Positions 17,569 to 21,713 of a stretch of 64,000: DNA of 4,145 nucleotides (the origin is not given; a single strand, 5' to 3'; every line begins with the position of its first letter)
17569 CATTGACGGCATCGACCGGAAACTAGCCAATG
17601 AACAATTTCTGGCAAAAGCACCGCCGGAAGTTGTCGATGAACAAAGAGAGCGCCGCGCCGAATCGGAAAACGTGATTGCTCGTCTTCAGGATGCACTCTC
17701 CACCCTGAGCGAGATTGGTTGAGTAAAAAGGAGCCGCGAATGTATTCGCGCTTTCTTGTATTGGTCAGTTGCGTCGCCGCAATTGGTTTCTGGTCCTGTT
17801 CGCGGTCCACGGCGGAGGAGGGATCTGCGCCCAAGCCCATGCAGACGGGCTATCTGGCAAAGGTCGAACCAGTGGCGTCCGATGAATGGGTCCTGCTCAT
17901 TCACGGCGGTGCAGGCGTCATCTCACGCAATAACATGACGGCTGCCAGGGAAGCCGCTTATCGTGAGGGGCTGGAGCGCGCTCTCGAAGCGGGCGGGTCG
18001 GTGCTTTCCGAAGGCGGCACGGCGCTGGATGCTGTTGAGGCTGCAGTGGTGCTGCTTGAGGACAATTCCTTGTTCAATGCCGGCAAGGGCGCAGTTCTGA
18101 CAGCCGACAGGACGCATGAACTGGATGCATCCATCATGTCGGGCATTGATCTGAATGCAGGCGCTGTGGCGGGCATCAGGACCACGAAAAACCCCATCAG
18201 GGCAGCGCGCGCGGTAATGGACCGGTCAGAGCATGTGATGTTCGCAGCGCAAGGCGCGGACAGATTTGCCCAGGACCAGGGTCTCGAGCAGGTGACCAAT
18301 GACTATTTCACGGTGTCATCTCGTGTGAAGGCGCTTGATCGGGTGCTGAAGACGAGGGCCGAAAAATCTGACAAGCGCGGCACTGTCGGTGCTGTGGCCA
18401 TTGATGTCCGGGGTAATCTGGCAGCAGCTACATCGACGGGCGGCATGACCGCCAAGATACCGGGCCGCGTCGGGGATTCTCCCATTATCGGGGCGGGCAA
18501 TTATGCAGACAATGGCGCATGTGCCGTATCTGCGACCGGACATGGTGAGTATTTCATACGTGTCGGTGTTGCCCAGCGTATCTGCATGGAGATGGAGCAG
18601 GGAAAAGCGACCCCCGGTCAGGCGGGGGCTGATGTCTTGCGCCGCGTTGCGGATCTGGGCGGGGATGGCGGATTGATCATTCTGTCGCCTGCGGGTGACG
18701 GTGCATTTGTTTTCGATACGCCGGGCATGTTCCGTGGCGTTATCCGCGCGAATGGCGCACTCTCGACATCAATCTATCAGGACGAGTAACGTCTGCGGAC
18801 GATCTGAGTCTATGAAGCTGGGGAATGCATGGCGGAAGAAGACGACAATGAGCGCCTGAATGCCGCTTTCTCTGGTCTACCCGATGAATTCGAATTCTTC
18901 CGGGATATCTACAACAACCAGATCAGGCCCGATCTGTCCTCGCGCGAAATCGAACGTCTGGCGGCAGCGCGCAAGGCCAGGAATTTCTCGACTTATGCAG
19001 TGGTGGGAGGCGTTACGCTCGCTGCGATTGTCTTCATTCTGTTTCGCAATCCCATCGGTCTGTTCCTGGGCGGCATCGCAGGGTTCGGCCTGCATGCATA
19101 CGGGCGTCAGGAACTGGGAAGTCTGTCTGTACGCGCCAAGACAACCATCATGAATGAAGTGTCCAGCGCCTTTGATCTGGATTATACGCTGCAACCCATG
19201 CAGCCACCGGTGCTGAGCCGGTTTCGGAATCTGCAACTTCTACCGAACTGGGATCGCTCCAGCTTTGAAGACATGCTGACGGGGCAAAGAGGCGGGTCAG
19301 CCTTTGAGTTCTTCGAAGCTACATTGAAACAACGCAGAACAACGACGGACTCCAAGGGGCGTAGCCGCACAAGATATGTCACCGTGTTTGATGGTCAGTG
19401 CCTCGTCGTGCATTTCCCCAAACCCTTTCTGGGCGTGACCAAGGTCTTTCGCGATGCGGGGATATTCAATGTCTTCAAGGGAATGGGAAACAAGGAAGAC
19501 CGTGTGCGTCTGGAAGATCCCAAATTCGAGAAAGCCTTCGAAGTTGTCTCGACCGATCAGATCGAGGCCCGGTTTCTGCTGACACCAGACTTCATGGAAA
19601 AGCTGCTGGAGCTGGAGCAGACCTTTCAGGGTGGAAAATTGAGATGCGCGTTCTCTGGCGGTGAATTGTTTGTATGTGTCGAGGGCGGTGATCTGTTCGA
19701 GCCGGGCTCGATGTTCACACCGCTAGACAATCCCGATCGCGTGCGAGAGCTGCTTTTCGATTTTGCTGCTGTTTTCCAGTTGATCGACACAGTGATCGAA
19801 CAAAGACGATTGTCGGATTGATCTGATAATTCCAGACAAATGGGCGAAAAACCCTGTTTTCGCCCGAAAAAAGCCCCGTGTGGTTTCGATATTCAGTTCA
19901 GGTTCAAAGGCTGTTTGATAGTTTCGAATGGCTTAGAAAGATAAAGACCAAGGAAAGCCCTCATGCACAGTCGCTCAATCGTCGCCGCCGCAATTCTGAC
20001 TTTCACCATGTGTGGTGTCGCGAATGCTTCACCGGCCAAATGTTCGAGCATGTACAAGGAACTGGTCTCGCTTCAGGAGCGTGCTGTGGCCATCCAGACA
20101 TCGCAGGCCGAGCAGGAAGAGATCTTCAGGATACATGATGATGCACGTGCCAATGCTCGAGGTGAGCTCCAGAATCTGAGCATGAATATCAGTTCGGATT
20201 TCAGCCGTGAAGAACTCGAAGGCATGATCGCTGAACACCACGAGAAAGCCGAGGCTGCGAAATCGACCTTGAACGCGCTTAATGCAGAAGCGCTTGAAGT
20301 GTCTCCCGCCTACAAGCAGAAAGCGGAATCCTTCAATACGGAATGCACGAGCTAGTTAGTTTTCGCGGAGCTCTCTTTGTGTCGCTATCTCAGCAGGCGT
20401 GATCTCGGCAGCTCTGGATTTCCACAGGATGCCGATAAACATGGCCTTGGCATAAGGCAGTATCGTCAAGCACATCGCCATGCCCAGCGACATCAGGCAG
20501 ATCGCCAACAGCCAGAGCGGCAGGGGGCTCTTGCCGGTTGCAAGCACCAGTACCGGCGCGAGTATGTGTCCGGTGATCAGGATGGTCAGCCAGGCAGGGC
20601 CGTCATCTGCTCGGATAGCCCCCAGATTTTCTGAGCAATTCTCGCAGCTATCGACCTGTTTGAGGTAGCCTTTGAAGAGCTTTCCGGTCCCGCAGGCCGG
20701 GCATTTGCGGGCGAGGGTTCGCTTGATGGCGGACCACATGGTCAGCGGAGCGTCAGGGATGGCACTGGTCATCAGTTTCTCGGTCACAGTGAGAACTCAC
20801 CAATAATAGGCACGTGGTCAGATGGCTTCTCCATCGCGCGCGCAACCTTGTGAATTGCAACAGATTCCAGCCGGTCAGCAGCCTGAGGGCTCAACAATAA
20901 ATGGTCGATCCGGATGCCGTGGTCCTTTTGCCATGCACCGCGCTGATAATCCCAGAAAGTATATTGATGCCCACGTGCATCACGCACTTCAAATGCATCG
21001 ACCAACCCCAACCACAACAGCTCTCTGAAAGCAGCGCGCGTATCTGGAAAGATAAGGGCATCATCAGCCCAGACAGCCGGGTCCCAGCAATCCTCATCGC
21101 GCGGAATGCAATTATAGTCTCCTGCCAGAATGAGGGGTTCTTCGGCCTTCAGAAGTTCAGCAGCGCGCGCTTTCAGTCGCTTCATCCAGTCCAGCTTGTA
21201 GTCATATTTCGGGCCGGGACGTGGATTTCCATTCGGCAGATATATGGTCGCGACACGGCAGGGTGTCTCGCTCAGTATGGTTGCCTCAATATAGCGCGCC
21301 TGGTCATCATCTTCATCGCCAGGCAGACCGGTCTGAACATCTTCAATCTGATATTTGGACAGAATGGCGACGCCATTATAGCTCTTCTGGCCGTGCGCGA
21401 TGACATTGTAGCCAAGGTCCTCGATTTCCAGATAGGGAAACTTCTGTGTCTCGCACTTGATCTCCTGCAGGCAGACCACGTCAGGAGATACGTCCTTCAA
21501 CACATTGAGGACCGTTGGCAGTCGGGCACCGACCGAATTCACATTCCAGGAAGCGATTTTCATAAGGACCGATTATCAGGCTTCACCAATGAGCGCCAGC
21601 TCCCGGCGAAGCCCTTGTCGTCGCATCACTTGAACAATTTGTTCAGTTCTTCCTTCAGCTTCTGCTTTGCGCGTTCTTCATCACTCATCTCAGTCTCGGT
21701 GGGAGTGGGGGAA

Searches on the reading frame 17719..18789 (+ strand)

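Call 41: search_protein_families(library=pfam, proteins=[window:17719-18789:+], max_evalue=0.00001)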
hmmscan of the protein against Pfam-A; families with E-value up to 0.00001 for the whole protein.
window:17719-18789:+ (356 aa): 1 family
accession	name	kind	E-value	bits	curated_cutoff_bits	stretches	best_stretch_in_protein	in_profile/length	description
PF01112.23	Asparaginase_2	-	6.8e-101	337.9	27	1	57-350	1-306/309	Asparaginase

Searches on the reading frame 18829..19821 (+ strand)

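Call 41: search_protein_families(library=pfam, proteins=[window:18829-19821:+], max_evalue=0.00001)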
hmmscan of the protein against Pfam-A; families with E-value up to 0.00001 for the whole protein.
window:18829-19821:+ (330 aa): 1 family
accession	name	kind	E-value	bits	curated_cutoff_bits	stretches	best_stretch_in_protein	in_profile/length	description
PF11335.13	DUF3137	-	7.3e-35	120.3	26.1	1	185-321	1-136/139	Protein of unknown function (DUF3137)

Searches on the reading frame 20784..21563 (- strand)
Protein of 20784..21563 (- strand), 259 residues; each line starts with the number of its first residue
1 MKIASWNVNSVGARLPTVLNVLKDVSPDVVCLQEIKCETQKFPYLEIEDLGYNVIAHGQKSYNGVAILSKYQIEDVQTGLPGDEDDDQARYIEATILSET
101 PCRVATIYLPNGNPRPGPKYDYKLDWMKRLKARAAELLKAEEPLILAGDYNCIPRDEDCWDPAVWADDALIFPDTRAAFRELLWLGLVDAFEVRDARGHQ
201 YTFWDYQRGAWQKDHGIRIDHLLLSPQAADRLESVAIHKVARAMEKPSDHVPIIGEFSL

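Call 41: search_protein_families(library=pfam, proteins=[window:20784-21563:-], max_evalue=0.00001)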
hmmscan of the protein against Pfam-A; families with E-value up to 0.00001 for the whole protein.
window:20784-21563:- (259 aa): 1 family
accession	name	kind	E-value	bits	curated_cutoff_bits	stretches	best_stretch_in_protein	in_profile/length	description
PF03372.29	Exo_endo_phos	-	3e-33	115.8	24.5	1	4-250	1-225/225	Endonuclease/Exonuclease/phosphatase family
